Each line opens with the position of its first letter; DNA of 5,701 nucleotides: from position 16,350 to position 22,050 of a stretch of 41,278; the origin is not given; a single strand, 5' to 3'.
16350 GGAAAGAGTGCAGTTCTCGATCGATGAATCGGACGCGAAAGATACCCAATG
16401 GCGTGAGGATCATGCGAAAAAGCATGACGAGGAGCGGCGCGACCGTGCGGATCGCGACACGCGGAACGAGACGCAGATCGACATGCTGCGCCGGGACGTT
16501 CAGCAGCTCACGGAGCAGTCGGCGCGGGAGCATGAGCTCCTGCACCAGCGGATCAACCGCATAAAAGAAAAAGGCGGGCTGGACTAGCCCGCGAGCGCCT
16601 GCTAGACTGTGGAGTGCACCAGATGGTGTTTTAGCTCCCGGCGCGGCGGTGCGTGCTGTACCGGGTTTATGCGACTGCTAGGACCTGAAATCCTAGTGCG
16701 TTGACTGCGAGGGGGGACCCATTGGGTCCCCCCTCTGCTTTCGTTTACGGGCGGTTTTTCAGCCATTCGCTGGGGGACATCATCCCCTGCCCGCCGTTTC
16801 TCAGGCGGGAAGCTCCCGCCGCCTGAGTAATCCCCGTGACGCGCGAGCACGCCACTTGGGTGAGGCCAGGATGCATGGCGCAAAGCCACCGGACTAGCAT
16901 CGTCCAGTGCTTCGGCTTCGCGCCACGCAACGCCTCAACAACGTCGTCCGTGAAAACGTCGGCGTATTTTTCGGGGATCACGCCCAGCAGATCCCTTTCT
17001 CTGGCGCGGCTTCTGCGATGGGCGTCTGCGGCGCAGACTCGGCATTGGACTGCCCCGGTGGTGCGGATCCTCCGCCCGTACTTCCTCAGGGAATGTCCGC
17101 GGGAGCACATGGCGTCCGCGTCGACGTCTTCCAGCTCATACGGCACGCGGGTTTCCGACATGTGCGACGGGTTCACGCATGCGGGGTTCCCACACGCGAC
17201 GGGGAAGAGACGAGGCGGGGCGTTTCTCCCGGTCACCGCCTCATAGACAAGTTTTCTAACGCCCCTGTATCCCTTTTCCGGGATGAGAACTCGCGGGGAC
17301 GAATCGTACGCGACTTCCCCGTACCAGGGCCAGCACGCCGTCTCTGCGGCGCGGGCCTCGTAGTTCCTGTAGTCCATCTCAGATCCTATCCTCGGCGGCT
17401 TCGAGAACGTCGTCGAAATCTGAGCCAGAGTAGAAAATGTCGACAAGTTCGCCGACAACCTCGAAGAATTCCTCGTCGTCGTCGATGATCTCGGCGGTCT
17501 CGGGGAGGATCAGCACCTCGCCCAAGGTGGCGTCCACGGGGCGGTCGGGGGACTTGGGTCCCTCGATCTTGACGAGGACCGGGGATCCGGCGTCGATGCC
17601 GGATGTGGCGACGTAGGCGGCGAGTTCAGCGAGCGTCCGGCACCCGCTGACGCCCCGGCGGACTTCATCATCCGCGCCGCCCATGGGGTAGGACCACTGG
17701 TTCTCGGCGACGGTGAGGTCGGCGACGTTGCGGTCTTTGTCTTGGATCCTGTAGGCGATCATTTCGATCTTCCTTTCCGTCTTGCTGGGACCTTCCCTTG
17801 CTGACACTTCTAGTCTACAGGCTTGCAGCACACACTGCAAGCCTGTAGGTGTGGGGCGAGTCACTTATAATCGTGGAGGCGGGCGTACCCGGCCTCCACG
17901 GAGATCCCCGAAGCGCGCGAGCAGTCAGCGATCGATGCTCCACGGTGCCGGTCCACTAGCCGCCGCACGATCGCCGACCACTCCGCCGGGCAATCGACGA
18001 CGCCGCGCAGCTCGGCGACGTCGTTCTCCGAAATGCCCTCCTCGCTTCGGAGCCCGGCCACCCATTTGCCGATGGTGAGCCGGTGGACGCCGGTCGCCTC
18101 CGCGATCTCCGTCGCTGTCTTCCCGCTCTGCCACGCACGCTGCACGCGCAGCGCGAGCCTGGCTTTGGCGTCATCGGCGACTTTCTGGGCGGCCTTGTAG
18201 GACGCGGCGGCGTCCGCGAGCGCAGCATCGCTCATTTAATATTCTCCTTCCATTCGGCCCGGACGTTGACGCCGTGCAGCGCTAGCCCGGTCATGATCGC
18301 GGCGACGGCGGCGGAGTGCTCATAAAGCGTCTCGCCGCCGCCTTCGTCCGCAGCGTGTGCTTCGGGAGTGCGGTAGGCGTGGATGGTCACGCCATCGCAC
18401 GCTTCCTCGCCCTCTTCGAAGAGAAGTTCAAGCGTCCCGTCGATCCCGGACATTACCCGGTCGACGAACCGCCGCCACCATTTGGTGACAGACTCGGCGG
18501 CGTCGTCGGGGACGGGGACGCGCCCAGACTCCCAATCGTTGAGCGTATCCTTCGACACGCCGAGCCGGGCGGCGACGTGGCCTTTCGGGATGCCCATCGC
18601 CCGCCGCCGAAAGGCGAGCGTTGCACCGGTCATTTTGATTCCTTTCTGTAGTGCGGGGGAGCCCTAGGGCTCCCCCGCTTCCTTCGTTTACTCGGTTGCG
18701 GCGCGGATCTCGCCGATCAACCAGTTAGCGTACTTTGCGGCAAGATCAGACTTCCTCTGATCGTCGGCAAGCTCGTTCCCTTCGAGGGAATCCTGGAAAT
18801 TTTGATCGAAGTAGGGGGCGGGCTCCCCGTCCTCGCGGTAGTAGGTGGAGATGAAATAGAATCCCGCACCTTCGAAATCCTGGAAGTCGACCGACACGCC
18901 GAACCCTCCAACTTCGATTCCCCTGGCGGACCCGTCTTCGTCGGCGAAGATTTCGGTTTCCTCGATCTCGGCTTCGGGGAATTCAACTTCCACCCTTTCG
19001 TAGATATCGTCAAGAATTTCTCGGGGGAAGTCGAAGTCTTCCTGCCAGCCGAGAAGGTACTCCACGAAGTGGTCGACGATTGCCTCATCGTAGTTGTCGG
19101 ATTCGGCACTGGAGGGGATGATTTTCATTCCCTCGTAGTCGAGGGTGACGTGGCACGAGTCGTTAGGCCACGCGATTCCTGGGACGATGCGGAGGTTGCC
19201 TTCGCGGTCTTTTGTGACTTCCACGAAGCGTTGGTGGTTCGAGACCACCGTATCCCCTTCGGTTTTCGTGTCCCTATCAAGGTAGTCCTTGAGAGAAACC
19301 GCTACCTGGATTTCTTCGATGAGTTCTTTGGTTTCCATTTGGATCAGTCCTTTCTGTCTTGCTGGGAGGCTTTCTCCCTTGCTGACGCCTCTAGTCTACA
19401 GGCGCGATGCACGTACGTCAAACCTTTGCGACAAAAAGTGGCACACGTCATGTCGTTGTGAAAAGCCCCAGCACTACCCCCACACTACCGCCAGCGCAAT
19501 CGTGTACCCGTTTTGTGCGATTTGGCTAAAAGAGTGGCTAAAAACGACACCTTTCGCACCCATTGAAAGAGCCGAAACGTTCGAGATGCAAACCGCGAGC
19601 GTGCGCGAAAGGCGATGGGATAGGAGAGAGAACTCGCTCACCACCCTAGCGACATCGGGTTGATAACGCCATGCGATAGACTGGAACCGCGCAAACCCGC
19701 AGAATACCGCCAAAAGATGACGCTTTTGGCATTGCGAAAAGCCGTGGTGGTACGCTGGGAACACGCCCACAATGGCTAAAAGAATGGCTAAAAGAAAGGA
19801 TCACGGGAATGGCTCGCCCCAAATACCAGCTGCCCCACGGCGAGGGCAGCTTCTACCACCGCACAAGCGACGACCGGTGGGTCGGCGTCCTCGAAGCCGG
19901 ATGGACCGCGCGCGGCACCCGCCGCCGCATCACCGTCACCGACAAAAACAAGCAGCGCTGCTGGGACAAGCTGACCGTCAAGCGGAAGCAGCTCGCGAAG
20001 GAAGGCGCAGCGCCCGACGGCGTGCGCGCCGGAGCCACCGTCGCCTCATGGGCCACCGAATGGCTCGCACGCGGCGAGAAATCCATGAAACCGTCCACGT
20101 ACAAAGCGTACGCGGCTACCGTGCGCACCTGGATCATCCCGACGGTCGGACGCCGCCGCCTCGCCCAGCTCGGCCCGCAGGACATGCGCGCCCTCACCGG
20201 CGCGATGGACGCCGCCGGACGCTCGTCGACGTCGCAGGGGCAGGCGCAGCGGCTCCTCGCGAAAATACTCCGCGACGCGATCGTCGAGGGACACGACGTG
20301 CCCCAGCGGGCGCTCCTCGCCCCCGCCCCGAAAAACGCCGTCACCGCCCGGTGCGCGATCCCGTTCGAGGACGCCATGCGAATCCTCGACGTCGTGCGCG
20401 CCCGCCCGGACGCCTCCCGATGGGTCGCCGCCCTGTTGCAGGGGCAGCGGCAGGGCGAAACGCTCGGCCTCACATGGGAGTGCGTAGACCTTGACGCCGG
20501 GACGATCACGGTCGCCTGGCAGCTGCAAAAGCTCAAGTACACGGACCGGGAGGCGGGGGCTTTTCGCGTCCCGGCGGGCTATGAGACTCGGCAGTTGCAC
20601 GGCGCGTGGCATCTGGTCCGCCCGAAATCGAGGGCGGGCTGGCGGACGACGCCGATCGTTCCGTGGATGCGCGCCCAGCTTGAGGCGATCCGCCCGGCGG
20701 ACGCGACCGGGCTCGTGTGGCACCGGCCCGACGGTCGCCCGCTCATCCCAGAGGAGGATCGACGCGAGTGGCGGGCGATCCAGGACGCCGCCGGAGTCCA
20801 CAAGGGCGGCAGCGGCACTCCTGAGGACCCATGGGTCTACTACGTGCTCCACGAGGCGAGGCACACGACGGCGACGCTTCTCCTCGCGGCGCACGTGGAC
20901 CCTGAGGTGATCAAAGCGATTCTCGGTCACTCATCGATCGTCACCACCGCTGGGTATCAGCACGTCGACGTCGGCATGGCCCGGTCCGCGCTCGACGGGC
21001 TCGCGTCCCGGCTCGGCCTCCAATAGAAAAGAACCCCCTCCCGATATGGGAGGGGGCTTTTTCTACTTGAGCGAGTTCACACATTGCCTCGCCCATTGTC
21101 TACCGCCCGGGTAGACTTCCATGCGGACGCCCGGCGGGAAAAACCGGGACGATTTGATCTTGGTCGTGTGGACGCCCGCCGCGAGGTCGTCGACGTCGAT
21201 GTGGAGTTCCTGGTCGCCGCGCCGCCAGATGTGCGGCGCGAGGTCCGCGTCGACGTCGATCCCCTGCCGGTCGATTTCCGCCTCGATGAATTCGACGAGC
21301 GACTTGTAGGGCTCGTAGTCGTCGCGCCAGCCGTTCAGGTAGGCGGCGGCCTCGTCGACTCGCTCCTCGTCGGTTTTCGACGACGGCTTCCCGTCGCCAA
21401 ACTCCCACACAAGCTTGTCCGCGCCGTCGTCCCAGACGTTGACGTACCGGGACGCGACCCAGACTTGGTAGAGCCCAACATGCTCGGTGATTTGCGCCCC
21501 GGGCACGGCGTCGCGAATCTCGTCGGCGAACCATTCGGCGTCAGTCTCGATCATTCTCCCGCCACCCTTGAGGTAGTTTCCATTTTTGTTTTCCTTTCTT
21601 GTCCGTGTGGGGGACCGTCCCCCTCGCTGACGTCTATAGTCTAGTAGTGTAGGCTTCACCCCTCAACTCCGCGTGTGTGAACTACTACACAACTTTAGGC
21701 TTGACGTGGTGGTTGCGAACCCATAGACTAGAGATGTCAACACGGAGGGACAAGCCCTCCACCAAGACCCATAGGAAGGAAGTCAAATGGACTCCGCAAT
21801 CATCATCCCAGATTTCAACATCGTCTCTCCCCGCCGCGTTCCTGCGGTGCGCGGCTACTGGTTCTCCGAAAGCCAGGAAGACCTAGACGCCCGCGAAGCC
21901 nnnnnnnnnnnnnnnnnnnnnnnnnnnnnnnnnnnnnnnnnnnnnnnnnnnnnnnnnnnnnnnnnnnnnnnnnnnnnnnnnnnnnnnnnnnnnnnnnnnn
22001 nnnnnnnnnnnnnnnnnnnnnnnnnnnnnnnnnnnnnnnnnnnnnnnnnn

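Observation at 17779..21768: Four copies of a promoter plus 5' leader stem-loop cassette, with compensatory stem changes, drive the accessory genes around int/attP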

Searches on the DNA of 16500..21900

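Call 100: search_rna_families(source=window, start=16500, end=21900, threshold=evalue, max_evalue=1)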
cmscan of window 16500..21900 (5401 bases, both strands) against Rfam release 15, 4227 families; matches with E-value up to 1: 2.
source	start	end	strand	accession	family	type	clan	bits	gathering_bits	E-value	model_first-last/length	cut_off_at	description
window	16709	16785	-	RF01676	P31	Gene; sRNA;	-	24.9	40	0.19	1-82/82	no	Pseudomonas sRNA P31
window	17802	17863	+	RF01914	mir-932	Gene; miRNA;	-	22.6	54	0.13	1-76/76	no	mir-932 microRNA precursor family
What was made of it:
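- On Any Rfam family: Only two chance-level hits (E 0.13-0.19) in 16500-21900 (call 100).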

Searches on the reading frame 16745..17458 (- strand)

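Call 16: search_protein_families(library=pfam, proteins=[window:16745-17458:-], max_evalue=0.01)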
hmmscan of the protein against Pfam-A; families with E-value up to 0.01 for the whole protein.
window:16745-17458:- (237 aa): 0 families

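Call 17: search_protein_families(library=phrogs, proteins=[window:16745-17458:-], max_evalue=0.001)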
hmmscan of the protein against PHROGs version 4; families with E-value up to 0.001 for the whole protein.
window:16745-17458:- (237 aa): 4 families
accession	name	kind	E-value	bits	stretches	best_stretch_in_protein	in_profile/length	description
phrog_826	-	DNA, RNA and nucleotide metabolism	1.1e-13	52.4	1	34-156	76-208/281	HNH endonuclease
phrog_1872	-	DNA, RNA and nucleotide metabolism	1.2e-08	36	1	34-101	28-98/166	endonuclease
phrog_928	-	unknown function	0.00036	21.5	1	111-156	136-182/187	-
phrog_1492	-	DNA, RNA and nucleotide metabolism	0.0006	20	0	118-156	173-213/414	HNH endonuclease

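Call 28: search_protein_families(library=padloc, proteins=[window:16745-17458:-], max_evalue=0.01)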
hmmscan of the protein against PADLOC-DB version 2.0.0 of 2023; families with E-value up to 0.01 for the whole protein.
window:16745-17458:- (237 aa): 0 families

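Call 29: search_protein_families(library=ncbifam, proteins=[window:16745-17458:-], max_evalue=0.01)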
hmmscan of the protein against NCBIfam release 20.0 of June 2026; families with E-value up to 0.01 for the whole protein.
window:16745-17458:- (237 aa): 0 families

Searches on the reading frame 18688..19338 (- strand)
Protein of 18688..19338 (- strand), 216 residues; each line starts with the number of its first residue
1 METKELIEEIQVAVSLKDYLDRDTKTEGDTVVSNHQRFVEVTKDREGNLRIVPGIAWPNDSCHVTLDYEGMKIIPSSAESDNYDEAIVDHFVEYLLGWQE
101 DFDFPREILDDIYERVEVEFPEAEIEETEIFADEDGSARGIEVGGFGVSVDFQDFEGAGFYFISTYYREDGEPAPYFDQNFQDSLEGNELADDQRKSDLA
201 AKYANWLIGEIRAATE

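Call 16: search_protein_families(library=pfam, proteins=[window:18688-19338:-], max_evalue=0.01)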
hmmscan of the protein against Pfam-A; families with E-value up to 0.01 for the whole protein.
window:18688-19338:- (216 aa): 0 families

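Call 17: search_protein_families(library=phrogs, proteins=[window:18688-19338:-], max_evalue=0.001)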
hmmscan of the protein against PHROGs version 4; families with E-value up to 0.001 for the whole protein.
window:18688-19338:- (216 aa): 0 families

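Call 28: search_protein_families(library=padloc, proteins=[window:18688-19338:-], max_evalue=0.01)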
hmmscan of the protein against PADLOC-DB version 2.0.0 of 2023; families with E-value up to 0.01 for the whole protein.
window:18688-19338:- (216 aa): 0 families

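Call 29: search_protein_families(library=ncbifam, proteins=[window:18688-19338:-], max_evalue=0.01)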
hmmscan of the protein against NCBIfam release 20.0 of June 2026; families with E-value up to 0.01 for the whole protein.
window:18688-19338:- (216 aa): 0 families

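Call 67: search_solved_structures(query=window:18688-19338:-, max_evalue=1)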
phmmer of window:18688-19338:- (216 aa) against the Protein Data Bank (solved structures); distinct sequences matched with E-value up to 1: 11.
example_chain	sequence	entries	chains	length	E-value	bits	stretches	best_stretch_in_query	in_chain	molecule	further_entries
1i4u_A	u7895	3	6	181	0.14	15.2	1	45-137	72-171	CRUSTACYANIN | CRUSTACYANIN C1 SUBUNIT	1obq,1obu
1gka_A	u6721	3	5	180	0.19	14.7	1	46-137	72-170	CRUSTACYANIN A1 SUBUNIT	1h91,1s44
1s2p_A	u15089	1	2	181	0.19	14.7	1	46-137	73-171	Crustacyanin C2 subunit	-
4m6t_A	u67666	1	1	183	0.29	14.1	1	152-212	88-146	RNA polymerase II-associated factor 1 homolog, Linker, RNA polymerase-associated protein L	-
6u3e_A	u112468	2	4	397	0.48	13.4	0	53-119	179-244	Cytohesin-3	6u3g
3m4x_A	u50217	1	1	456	0.48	13.4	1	140-190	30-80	NOL1/NOP2/sun family protein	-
2r0d_A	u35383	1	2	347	0.49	13.4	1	52-123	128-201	Cytohesin-3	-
4alo_A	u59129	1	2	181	0.5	13.3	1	46-137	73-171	H1 APOCRUSTACYANIN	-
2r09_A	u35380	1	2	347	0.61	13.1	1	52-119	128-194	Cytohesin-3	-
6bbq_A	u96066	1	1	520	0.89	12.5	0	53-119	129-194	Cytohesin-3,ADP-ribosylation factor 6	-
6bbp_A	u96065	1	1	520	0.89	12.5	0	53-119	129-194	Cytohesin-3,ADP-ribosylation factor 6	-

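Call 98: predict_structure(protein=window:18688-19338:-)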
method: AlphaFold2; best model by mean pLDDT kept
length: 216 residues; sequences in the alignment: 1
mean_pLDDT: 36.2   pTM: 0.23
mean pLDDT of the five models: 36.2, 33.8, 33.4, 32.5, 31.4
residues with pLDDT >= 90: 0; 70-90: 0; 50-70: 1; < 50: 215
segments of 3 or more residues with pLDDT < 50: 1-191, 193-216
pLDDT, mean of each block of 10 residues (from residue 1): 27 28 37 35 36 34 33 34 39 41 38 32 34 40 36 35 36 37 40 45 44 35
secondary structure, 60 per line:
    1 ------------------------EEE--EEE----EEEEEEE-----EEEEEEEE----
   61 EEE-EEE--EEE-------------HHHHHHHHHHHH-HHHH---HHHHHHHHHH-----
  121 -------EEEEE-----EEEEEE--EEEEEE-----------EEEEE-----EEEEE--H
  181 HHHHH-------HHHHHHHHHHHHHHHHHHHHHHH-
elements in order: E25-27 E30-32 E37-43 E49-56 E61-63 E65-67 E70-72 H86-97 H99-102 H106-115 E128-132 E138-143 E146-151 E163-167 E173-177 H180-185 H193-215

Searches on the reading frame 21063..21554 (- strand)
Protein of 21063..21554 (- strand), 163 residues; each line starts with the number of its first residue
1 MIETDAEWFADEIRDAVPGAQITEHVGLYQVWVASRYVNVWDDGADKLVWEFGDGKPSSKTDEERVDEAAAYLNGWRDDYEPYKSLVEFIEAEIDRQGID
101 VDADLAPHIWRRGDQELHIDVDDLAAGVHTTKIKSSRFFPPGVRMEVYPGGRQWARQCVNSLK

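Call 16: search_protein_families(library=pfam, proteins=[window:21063-21554:-], max_evalue=0.01)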
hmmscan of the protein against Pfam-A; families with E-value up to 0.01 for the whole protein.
window:21063-21554:- (163 aa): 1 family
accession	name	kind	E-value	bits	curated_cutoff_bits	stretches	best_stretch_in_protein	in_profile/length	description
PF04187.18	Cofac_haem_bdg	-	0.001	19.5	27.7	1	60-118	63-122/213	Haem-binding uptake, Tiki superfamily, ChaN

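Call 17: search_protein_families(library=phrogs, proteins=[window:21063-21554:-], max_evalue=0.001)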
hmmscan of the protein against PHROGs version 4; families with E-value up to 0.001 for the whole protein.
window:21063-21554:- (163 aa): 0 families

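Call 28: search_protein_families(library=padloc, proteins=[window:21063-21554:-], max_evalue=0.01)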
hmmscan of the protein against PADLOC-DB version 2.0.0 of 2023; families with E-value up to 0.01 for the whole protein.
window:21063-21554:- (163 aa): 0 families

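Call 29: search_protein_families(library=ncbifam, proteins=[window:21063-21554:-], max_evalue=0.01)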
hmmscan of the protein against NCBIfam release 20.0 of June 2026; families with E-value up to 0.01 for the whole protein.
window:21063-21554:- (163 aa): 0 families
